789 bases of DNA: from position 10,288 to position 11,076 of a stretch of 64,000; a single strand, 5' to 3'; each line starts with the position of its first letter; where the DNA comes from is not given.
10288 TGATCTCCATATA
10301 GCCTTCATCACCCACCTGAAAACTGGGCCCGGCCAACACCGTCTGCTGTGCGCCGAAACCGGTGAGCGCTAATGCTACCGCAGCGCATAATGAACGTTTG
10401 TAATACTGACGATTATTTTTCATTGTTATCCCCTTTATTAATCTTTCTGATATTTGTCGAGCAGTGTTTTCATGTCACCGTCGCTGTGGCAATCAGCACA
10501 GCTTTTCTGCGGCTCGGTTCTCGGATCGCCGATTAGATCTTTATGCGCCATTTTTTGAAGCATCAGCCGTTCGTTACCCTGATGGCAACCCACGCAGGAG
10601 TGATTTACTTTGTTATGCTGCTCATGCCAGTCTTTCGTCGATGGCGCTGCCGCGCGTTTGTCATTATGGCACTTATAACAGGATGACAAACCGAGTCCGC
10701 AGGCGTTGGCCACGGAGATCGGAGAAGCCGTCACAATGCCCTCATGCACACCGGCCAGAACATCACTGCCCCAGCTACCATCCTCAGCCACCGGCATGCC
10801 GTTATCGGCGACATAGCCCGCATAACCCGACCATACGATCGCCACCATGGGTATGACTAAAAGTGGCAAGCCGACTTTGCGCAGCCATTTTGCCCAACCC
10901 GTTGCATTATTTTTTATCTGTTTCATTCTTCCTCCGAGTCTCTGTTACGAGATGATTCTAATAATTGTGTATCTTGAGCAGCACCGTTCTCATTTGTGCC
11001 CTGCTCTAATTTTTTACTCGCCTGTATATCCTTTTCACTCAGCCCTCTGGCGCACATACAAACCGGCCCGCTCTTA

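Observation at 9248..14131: ExtHIJKL-like porin-cytochrome module with a rearranged gene order inside a gammaproteobacterial sulfur locus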

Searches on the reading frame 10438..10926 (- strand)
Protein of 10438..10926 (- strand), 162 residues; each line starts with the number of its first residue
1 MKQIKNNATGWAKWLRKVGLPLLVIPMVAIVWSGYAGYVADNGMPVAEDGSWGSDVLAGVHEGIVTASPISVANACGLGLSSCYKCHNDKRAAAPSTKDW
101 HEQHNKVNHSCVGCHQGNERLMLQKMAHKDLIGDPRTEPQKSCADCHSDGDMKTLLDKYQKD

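Call 3: search_protein_families(library=ncbifam, proteins=[window:10438-10926:-], max_evalue=0.1)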
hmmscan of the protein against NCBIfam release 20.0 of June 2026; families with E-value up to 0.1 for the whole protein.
window:10438-10926:- (162 aa): 9 families
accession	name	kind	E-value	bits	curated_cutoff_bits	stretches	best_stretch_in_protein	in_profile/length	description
TIGR03507.1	decahem_SO1788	subfamily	4.1e-05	22.2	209.3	1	81-152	244-307/672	OmcA/MtrC family decaheme c-type cytochrome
NF040971.1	cytc_ExtS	equivalog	0.00086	18.6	100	1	84-132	16-63/262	selenite/tellurite reduction operon c-type cytochrome lipoprotein ExtS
NF045713.1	CxxCH_16_HmcA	equivalog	0.0022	16.7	400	1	80-153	318-392/541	sulfate respiration complex hexadecaheme cytochrome HmcA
NF040943.1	cytoc3_ExtM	equivalog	0.0041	15.5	800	1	89-148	17-80/599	selenite/tellurite reduction operon c-type cytochrome ExtM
TIGR01904.2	GSu_C4xC__C2xCH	domain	0.016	14.9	27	1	82-120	25-61/73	CxxxxCH/CxxCH domain c-type cytochrome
TIGR04257.1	nanowire_3heme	domain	0.021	14.9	40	1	80-123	23-66/75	c(7)-type cytochrome triheme domain-containing protein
NF040967.1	cytc_ExtN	equivalog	0.036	12.9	200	0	82-130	40-84/415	selenite/tellurite reduction operon c-type cytochrome ExtN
NF040968.1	FeS_ExtO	equivalog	0.037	12.8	200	0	82-130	40-84/416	selenite/tellurite reduction operon b-type cytochrome iron-sulfur cluster-binding subunit ExtO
TIGR03508.1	decahem_SO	subfamily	0.059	12.8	192.2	0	109-151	3-45/258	DmsE family decaheme c-type cytochrome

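Call 4: search_protein_families(library=pfam, proteins=[window:10438-10926:-], max_evalue=0.1)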
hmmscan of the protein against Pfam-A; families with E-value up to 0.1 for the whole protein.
window:10438-10926:- (162 aa): 6 families
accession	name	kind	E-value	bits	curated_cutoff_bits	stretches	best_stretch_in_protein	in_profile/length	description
PF22113.1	Mtrc-MtrF_II-IV_dom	-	6.8e-06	26.2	30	1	80-153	81-169/176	Outer membrane cytochrome MtrC/MtrF-like, domains II/IV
PF14522.11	Cytochrome_C7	-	1.4e-05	25.3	24.8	1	101-153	5-54/67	Cytochrome c7 and related cytochrome c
PF14537.11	Cytochrom_c3_2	-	0.0057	17.5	25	1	82-151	8-68/79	Cytochrome c3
PF21342.2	SoxA-TsdA_cyt-c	-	0.012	16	27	0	98-122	4-28/88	SoxA/TsdA, cytochrome c domain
PF02085.21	Cytochrom_CIII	-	0.018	15.8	22.9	0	81-147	47-101/101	Class III cytochrome C family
PF09699.15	Paired_CXXCH_1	-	0.066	13.4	20.6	0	82-117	8-38/41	Doubled CXXCH motif (Paired_CXXCH_1)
